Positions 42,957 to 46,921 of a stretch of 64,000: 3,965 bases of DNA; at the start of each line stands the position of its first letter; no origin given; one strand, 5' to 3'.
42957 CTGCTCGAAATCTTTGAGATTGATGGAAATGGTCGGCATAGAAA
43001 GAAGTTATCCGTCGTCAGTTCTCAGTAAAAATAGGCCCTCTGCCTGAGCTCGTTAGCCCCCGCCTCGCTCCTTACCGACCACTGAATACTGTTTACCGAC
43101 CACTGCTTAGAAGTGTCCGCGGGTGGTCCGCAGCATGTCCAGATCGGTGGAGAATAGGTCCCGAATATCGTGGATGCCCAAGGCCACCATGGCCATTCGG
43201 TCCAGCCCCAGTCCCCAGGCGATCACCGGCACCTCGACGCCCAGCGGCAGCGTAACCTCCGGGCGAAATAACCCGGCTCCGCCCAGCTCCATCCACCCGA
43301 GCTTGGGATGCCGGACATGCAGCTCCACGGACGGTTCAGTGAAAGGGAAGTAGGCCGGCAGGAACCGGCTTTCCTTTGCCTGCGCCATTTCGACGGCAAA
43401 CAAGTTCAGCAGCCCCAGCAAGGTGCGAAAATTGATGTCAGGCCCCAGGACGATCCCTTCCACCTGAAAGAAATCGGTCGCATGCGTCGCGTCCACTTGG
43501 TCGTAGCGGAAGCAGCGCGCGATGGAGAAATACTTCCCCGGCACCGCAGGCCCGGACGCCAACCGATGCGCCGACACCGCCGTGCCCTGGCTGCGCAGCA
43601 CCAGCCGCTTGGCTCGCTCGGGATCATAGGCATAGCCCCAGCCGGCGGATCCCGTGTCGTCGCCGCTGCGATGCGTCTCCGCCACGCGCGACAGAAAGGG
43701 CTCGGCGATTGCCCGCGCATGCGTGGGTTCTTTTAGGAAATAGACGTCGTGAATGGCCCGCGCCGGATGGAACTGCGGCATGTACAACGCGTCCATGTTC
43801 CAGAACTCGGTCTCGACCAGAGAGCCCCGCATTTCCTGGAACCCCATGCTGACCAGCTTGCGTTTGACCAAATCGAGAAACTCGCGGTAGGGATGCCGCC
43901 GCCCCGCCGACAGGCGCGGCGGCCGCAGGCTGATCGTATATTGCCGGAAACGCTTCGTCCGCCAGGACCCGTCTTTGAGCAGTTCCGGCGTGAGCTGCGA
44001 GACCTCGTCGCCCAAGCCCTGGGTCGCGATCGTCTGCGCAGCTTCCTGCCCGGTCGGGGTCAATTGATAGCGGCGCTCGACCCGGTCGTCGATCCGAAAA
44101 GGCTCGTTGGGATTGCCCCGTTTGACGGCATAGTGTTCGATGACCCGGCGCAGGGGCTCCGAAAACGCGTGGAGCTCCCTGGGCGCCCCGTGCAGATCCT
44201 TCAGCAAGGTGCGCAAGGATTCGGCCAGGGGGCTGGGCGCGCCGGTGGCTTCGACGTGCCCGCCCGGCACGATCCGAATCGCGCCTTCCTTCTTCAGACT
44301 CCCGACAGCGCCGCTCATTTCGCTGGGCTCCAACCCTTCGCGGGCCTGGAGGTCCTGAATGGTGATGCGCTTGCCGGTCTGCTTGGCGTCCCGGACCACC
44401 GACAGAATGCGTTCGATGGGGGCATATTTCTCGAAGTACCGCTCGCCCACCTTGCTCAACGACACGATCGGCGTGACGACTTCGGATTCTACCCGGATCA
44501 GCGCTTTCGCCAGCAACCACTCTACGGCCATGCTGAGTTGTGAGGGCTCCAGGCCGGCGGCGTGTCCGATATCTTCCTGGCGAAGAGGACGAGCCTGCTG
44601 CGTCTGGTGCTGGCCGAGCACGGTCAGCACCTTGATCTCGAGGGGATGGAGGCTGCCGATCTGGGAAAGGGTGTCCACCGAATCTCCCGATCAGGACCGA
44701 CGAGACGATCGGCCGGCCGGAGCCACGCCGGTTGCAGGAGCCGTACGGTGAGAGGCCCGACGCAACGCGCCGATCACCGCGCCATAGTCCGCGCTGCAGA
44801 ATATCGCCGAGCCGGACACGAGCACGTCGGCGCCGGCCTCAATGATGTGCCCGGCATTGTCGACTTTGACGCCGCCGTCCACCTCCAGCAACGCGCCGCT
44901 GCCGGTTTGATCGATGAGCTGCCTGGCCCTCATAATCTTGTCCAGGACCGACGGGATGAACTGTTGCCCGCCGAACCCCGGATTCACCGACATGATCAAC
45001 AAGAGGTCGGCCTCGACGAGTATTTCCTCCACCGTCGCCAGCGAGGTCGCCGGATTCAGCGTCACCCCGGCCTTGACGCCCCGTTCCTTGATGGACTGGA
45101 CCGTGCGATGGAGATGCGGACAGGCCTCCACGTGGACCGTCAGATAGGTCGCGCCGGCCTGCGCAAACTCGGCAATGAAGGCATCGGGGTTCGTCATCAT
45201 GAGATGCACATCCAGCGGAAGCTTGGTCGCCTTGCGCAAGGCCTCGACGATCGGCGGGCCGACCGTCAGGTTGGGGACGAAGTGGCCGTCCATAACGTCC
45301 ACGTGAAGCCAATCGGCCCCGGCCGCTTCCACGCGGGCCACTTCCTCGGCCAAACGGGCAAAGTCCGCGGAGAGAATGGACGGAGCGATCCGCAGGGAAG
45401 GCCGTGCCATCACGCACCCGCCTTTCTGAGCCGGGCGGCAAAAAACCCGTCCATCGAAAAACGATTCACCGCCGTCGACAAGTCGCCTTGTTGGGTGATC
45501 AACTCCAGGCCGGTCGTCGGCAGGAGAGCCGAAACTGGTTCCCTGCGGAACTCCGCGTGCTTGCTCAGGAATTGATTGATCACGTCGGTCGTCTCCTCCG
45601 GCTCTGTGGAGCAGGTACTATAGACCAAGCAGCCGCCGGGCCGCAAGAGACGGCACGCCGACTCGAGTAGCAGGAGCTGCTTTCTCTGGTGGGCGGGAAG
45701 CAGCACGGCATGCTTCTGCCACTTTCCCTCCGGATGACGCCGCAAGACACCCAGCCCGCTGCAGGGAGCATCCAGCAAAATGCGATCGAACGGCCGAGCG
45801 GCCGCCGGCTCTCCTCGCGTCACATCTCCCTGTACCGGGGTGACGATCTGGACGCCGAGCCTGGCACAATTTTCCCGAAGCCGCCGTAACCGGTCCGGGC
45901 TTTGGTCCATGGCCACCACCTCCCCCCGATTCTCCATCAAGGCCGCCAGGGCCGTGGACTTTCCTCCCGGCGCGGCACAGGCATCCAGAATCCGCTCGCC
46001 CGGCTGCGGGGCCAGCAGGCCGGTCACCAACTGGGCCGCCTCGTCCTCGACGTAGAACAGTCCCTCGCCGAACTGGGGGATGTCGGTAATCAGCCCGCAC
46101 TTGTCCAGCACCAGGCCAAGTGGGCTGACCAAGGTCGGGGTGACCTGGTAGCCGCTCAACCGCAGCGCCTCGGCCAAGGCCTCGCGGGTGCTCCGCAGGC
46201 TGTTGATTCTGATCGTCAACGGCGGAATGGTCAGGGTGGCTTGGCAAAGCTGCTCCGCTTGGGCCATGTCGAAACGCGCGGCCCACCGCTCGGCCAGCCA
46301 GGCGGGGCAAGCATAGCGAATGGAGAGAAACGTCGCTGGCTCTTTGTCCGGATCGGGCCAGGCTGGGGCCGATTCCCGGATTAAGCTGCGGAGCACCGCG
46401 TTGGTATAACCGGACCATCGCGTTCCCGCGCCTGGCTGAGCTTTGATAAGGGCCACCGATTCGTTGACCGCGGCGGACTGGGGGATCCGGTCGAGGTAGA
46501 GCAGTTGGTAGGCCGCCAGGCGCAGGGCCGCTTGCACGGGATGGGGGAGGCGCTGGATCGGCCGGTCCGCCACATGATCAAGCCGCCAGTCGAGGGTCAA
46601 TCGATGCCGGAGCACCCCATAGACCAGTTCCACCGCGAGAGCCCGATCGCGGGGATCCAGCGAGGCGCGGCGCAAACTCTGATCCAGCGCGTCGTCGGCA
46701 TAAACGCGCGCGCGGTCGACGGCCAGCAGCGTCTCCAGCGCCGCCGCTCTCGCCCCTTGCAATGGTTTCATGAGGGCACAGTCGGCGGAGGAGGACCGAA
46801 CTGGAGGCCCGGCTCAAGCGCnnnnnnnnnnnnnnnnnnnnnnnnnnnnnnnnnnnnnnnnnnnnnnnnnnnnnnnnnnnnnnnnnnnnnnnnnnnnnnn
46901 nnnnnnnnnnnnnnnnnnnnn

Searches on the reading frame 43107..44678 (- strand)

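Call 24: search_protein_families(library=pfam, proteins=[window:43107-44678:-], max_evalue=0.001)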
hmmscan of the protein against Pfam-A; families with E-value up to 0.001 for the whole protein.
window:43107-44678:- (523 aa): 2 families
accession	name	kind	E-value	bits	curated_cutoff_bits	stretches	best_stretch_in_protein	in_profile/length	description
PF01409.25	tRNA-synt_2d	-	1.1e-80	271.2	19.8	1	247-518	2-245/246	tRNA synthetases class II core domain (F)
PF00152.25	tRNA-synt_2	-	6.5e-06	25.9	25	0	381-407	92-118/308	tRNA synthetases class II (D, K and N)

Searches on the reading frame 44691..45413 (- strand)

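Call 102: search_protein_families(library=pfam, proteins=[window:44691-45413:-], max_evalue=0.00001)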
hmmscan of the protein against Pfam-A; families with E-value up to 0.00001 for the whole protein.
window:44691-45413:- (240 aa): 1 family
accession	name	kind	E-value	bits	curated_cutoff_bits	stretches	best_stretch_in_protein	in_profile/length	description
PF00834.25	Ribul_P_3_epim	-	1.5e-84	282.8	21.1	1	9-205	2-198/198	Ribulose-phosphate 3 epimerase family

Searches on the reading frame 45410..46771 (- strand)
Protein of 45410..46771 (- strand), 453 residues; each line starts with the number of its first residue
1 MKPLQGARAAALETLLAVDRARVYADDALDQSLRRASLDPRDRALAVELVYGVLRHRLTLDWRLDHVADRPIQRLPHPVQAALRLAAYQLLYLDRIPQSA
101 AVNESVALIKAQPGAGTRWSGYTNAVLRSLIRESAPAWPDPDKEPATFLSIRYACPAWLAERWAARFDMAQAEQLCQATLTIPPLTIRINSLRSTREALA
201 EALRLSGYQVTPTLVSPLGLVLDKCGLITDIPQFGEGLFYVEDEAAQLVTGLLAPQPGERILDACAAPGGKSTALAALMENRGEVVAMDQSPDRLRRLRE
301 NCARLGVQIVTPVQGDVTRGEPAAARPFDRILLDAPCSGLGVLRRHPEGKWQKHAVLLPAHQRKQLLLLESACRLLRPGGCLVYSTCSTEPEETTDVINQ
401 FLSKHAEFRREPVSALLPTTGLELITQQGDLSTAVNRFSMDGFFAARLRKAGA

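Call 102: search_protein_families(library=pfam, proteins=[window:45410-46771:-], max_evalue=0.00001)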
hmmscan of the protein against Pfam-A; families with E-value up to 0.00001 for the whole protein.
window:45410-46771:- (453 aa): 6 families
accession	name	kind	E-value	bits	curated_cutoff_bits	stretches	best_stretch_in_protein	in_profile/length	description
PF01189.24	Methyltr_RsmB-F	-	1.7e-55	188.3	27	1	252-449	3-199/199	16S rRNA methyltransferase RsmB/F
PF01029.23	NusB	-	2.1e-28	99.8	23.1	1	7-132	3-133/133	NusB family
PF22458.1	RsmF-B_ferredox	-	5.8e-15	55.6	27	1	156-224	2-69/74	Methyltr_RsmF/B-like, ferredoxin-like domain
PF13847.12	Methyltransf_31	-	7.3e-13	48.9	27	1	257-392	3-117/145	Methyltransferase domain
PF01728.25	FtsJ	-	1e-07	32.5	24.1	1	256-405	20-155/181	FtsJ-like methyltransferase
PF13649.12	Methyltransf_25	-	1.4e-07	32.5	27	1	261-333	1-70/97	Methyltransferase domain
